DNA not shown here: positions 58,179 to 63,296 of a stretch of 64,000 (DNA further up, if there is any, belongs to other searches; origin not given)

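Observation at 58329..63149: Giant fusion protein: Ser/Thr kinase + P-loop NTPase + TPR + GAF + sigma-54 activator + HTH in one 1606-aa polypeptide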

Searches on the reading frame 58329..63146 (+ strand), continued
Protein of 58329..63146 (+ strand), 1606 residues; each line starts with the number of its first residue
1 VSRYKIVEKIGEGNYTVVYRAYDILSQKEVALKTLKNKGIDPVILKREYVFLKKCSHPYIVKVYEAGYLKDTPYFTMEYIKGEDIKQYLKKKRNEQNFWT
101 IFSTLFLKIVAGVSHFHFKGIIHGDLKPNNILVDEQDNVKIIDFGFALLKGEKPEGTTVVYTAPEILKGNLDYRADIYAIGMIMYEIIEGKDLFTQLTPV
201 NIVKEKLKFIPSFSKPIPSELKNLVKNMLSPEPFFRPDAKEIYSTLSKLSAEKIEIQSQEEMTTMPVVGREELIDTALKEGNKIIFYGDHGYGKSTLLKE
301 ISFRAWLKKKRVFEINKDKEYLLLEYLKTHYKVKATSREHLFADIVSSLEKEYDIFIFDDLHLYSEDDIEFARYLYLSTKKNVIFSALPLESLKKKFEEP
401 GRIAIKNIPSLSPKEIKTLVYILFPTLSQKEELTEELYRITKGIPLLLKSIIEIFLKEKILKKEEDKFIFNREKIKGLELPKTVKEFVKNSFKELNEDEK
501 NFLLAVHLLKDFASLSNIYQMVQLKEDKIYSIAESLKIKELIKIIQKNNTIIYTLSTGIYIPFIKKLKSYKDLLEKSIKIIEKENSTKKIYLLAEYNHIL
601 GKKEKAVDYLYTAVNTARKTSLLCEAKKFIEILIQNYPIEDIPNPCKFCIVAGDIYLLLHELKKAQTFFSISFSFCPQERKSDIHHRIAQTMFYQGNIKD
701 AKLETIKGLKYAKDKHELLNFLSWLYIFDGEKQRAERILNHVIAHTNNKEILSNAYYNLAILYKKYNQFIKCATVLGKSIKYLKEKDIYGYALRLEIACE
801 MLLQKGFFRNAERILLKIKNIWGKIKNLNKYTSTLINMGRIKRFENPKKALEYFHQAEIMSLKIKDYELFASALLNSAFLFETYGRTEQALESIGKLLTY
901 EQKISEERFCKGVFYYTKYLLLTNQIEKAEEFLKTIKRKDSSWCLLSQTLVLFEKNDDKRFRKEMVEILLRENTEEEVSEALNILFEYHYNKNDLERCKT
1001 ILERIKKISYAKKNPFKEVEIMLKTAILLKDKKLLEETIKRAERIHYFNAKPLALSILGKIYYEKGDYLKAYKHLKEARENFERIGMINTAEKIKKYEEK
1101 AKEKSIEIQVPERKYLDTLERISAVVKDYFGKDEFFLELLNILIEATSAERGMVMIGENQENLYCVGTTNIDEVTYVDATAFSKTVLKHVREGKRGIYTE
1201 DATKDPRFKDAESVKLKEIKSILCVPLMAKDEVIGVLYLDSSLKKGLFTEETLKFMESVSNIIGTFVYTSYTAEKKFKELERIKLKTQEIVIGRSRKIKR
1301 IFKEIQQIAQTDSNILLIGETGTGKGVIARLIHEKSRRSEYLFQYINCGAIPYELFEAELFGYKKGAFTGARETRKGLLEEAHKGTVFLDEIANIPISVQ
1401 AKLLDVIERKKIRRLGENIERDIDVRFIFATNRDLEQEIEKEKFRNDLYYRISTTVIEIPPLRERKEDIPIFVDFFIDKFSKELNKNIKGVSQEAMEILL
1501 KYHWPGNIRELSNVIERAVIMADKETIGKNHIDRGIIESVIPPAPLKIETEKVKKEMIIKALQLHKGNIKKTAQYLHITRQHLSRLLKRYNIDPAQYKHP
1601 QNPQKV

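Call 36: find_homologous_proteins(query=A1, max_evalue=1e-20)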
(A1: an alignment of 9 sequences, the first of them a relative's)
Query A1 (9 sequences) (1606 aa, profile of the alignment): 373 proteins with E <= 1e-20 among 8000 candidates; the best 120 are listed.
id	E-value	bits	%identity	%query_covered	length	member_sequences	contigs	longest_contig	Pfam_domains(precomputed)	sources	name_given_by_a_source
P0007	0.0e+0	1935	38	26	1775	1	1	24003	PF13185.13,PF13492.13,PF13401.13,PF14532.13,PF07728.21,PF13191.13,PF07714.24,PF00069.32,PF00158.33,PF25601.2,PF01590.33,PF13424.13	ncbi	-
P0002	0.0e+0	1916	34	32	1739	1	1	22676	PF13185.13,PF13176.13,PF13492.13,PF13428.13,PF14532.13,PF07728.21,PF13191.13,PF13374.13,PF07714.24,PF00069.32,PF00158.33,PF07724.21,PF17874.8,PF25601.2,PF01590.33,PF00515.35,PF13424.13,PF14938.13,PF13432.13,PF13181.13,PF07719.24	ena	-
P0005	0.0e+0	1805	35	24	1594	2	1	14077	PF07714.24,PF00069.32,PF13185.13,PF00158.33,PF25601.2,PF01590.33,PF13424.13,PF13545.13,PF14532.13,PF07728.21,PF13191.13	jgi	-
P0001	0.0e+0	1681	100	100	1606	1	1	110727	PF20030.6,PF13185.13,PF00493.30,PF00004.36,PF13401.13,PF05673.20,PF07728.21,PF13191.13,PF07714.24,PF00069.32,PF25601.2,PF12330.15,PF13424.13,PF14531.13,PF01636.30,PF13492.13,PF14532.13,PF00158.33,PF01590.33,PF02954.26,PF03109.23,PF00005.34,PF12775.14,PF01078.28,PF20720.4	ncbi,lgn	-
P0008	0.0e+0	1453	31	33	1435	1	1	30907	PF13185.13,PF14532.13,PF17667.8,PF07714.24,PF00069.32,PF25201.1,PF00158.33,PF17874.8,PF25601.2,PF01590.33,PF02954.26,PF00515.35,PF13424.13,PF07719.24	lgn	-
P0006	0.0e+0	1429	31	29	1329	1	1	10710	PF13185.13,PF13492.13,PF14532.13,PF17667.8,PF13374.13,PF07714.24,PF00069.32,PF00158.33,PF17874.8,PF25601.2,PF01590.33,PF02954.26,PF13424.13,PF07719.24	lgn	-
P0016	4.1e-189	650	27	18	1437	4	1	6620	PF13185.13,PF13176.13,PF13492.13,PF13191.13,PF13374.13,PF07714.24,PF00069.32,PF17874.8,PF01590.33,PF00515.35,PF13424.13,PF13181.13,PF07719.24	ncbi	-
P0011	1.0e-182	628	37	23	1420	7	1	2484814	PF13176.13,PF00004.36,PF13401.13,PF13428.13,PF14532.13,PF07728.21,PF13191.13,PF13374.13,PF00158.33,PF17874.8,PF25601.2,PF02954.26,PF00515.35,PF13424.13,PF13432.13,PF13181.13,PF07719.24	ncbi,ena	-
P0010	1.5e-174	601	37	23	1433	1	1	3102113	PF13176.13,PF13428.13,PF14532.13,PF07728.21,PF13374.13,PF00158.33,PF17874.8,PF25601.2,PF02954.26,PF00515.35,PF18024.8,PF13424.13,PF13432.13,PF13181.13,PF07719.24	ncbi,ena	-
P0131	2.3e-129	452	25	31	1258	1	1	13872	PF07714.24,PF00069.32,PF17874.8,PF00515.35,PF13424.13,PF13176.13,PF13428.13,PF13181.13,PF07719.24,PF13374.13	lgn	-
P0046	7.7e-128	446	26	19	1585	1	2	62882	PF13185.13,PF13492.13,PF00165.30,PF13191.13,PF12833.14,PF07714.24,PF00069.32,PF01590.33,PF00515.35,PF03109.23,PF13424.13,PF01636.30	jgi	jgi:AraC-like DNA-binding protein/tetratricopeptide (TPR) repeat protein/predicted Ser/Thr protein k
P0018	4.6e-124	434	30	31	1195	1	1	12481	PF13176.13,PF01637.25,PF13191.13,PF13374.13,PF07714.24,PF00069.32,PF17874.8,PF00515.35,PF13424.13,PF13432.13,PF13181.13,PF07719.24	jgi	jgi:serine/threonine protein kinase/tetratricopeptide (TPR) repeat protein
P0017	1.7e-123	432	27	16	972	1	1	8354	PF06293.21,PF07714.24,PF00069.32,PF01636.30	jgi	jgi:serine/threonine protein kinase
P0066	1.0e-119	420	25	19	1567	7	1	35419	PF12833.14,PF07714.24,PF00069.32,PF13185.13,PF01590.33,PF13424.13,PF13492.13,PF13401.13,PF00165.30,PF01636.30,PF13191.13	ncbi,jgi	-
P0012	2.0e-118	415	47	14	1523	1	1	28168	PF08447.19,PF13426.14,PF13188.14,PF00158.33,PF25601.2,PF08448.17,PF00004.36,PF00989.32,PF14532.13,PF07728.21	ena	-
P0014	1.2e-97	346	41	14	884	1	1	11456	PF00158.33,PF25601.2,PF02954.26,PF02518.32,PF00512.32,PF14532.13,PF07728.21,PF00072.31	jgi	jgi:two-component system response regulator AtoC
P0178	2.3e-78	283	25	20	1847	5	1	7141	PF07714.24,PF00069.32,PF13185.13,PF01590.33,PF07228.18,PF13191.13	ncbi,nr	ncbi:MAG: serine/threonine-protein kinase PknK [Candidatus Parabeggiatoa sp. nov. 1]|nr:MAG: serine/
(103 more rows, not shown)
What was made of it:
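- Closest known: MalT-clade STAND regulators. Same: One chassis relative is named PknK by NCBI (P0178, call 36).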

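Call 37: find_encoding_contigs(protein=P0002, flank=8000, max_places=1)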
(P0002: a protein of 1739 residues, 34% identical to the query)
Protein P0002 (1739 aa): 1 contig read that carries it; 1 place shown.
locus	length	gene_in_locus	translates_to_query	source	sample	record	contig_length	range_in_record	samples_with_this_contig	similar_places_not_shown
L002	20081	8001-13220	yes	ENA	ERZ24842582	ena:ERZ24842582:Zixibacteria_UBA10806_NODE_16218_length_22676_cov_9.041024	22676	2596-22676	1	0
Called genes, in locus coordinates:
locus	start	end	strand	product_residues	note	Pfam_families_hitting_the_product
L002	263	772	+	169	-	PF02620:YceD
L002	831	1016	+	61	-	PF01783:Ribosomal_L32p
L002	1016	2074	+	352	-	PF02504:FA_synthesis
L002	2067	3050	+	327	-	PF00108:Thiolase_N (faint), PF08545:ACP_syn_III, PF08541:ACP_syn_III_C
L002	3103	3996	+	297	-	PF00698:Acyl_transf_1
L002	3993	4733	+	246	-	PF00106:adh_short, PF08659:KR, PF13561:adh_short_C2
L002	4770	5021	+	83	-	PF00550:PP-binding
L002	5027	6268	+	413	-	PF00109:ketoacyl-synt, PF02801:Ketoacyl-synt_C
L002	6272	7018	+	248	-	PF14622:Ribonucleas_3_3, PF00636:Ribonuclease_3, PF00035:dsrm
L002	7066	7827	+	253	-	PF01012:ETF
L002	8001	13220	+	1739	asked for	PF00069:Pkinase, PF07714:PK_Tyr_Ser-Thr, PF13191:AAA_16, PF13424:TPR_12, PF13424:TPR_12, PF01590:GAF, PF13185:GAF_2, PF13492:GAF_3, +15 more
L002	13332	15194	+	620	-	PF17210:SdrD_B (faint), PF22904:NOMO1-like_2nd (faint), PF13715:CarbopepD_reg_2 (faint), PF13620:CarboxypepD_reg (weak), PF18962:Por_Secre_tail (weak)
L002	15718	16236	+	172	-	PF21948:LplA-B_cat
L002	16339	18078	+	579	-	PF13860:FlgD_ig (weak), PF18962:Por_Secre_tail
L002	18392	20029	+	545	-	PF13088:BNR_2 (faint), PF13860:FlgD_ig (weak), PF18962:Por_Secre_tail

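Call 38: find_encoding_contigs(protein=P0003, flank=8000, max_places=1)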
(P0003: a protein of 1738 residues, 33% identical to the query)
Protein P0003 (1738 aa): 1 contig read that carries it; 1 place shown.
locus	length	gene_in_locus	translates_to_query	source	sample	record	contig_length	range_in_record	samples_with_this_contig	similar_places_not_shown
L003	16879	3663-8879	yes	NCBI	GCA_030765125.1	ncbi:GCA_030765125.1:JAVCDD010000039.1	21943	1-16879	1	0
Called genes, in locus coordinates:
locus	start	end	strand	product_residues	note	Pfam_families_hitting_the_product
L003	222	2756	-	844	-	PF04313:HSDR_N (faint), PF13588:HSDR_N_2 (weak), PF00270:DEAD, PF04851:ResIII, PF18766:SWI2_SNF2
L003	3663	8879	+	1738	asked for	PF00069:Pkinase, PF07714:PK_Tyr_Ser-Thr, PF01590:GAF, PF13185:GAF_2, PF00158:Sigma54_activat, PF07728:AAA_5, PF14532:Sigma54_activ_2, PF25601:AAA_lid_14, +4 more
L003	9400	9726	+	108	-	-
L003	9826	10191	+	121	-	-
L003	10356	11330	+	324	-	-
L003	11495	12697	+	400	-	PF08448:PAS_4, PF00512:HisKA, PF02518:HATPase_c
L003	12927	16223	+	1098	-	PF18962:Por_Secre_tail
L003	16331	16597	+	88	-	-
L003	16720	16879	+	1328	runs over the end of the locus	PF18962:Por_Secre_tail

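Call 39: find_encoding_contigs(protein=P0009, flank=8000, max_places=2)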
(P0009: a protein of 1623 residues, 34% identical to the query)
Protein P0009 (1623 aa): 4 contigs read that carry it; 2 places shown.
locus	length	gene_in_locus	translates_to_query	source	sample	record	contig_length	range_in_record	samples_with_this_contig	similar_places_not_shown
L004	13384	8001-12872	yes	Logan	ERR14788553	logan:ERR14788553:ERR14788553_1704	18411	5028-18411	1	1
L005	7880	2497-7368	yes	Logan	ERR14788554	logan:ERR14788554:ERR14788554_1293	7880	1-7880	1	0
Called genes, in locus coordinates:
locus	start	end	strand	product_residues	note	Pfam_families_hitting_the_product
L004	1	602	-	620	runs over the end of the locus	PF07715:Plug, PF00593:TonB_dep_Rec_b-barrel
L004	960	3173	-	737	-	PF00111:Fer2 (weak), PF13510:Fer2_4, PF10588:NADH-G_4Fe-4S_3, PF22117:Fer4_Nqo3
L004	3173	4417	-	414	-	PF01512:Complex1_51K, PF10531:SLBB (weak), PF22461:SLBB_2 (weak), PF10589:NADH_4Fe-4S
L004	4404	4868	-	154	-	PF01257:2Fe-2S_thioredx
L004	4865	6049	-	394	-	PF00346:Complex1_49kDa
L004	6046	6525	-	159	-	PF00329:Complex1_30kDa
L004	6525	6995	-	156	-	PF01058:Oxidored_q6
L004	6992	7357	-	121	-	PF00507:Oxidored_q4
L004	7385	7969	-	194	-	PF00565:SNase, PF02805:Ada_Zn_binding (weak)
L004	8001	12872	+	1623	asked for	PF00069:Pkinase, PF07714:PK_Tyr_Ser-Thr, PF01590:GAF, PF13185:GAF_2, PF13492:GAF_3, PF00158:Sigma54_activat, PF14532:Sigma54_activ_2, PF25601:AAA_lid_14, +4 more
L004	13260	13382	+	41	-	?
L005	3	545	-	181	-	?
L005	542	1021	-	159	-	PF00329:Complex1_30kDa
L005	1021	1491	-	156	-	PF01058:Oxidored_q6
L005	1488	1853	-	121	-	PF00507:Oxidored_q4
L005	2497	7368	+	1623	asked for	PF00069:Pkinase, PF07714:PK_Tyr_Ser-Thr, PF01590:GAF, PF13185:GAF_2, PF13492:GAF_3, PF00158:Sigma54_activat, PF14532:Sigma54_activ_2, PF25601:AAA_lid_14, +4 more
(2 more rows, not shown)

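Call 49: find_related_loci(query=P0001, collection=genome_contigs, flank=10000)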
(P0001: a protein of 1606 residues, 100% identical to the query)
Query P0001 (1606 aa) in genome_contigs; peptide patterns used: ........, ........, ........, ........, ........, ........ (x = any residue, [..] = any of these).
359 stretches matched a pattern; 8 encode a relative of the query (tblastn E <= 1e-3); 8 distinct loci.
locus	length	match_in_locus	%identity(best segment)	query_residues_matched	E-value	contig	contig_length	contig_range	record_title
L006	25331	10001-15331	32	2-1593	7e-77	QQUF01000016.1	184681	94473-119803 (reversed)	MAG: Calditrichaeota bacterium isolate CLD3 51, whole genome shotgun sequence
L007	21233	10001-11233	33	1186-1603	5e-63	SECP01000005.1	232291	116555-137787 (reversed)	MAG: Myxococcales bacterium isolate PMG_095 scaffold_56, whole genome shotgun sequence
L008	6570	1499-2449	37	1186-1527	2e-62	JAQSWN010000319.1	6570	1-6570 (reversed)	MAG: Polyangiaceae bacterium isolate C_No_T20_C_bin.74 scaffold_12196, whole genome shotgun sequence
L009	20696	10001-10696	45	1291-1522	4e-63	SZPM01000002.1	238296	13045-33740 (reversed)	Fimbriimonadia bacterium ATM ZYPT4scaffold_9, whole genome shotgun sequence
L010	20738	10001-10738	28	1-226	5e-24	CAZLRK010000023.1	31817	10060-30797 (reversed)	MAG TPA_asm: uncultured Desulfobacterales bacterium isolate SRP077602_co2_250 genome assembly, contig: NODE_2104_length_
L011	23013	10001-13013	33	1-1254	7e-24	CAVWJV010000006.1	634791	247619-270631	MAG: Terriglobia bacterium isolate MFD05513.bin.1.23 genome assembly, contig: contig_21823, whole genome shotgun sequenc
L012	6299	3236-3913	27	1-233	1e-22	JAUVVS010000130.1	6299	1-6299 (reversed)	MAG: Deltaproteobacteria bacterium isolate CSMAG_1170 CSMAG_1170_k127_5057326_length_6299_cov_20.9676, whole genome shot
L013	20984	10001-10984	41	1272-1592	7e-59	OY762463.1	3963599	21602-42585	MAG: Candidatus Cloacimonadales bacterium isolate 65c66405-a38e-4cb1-a3a4-7640fae4a1c6 genome assembly, chromosome: 1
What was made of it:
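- On Bacterial enhancer-binding protein (sigma-54 activator, Pfam Sigma54_activat): The genome is not in the GTDB representative set scanned (call 49).
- Tried and rejected: It is not among the GTDB representatives (call 49).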
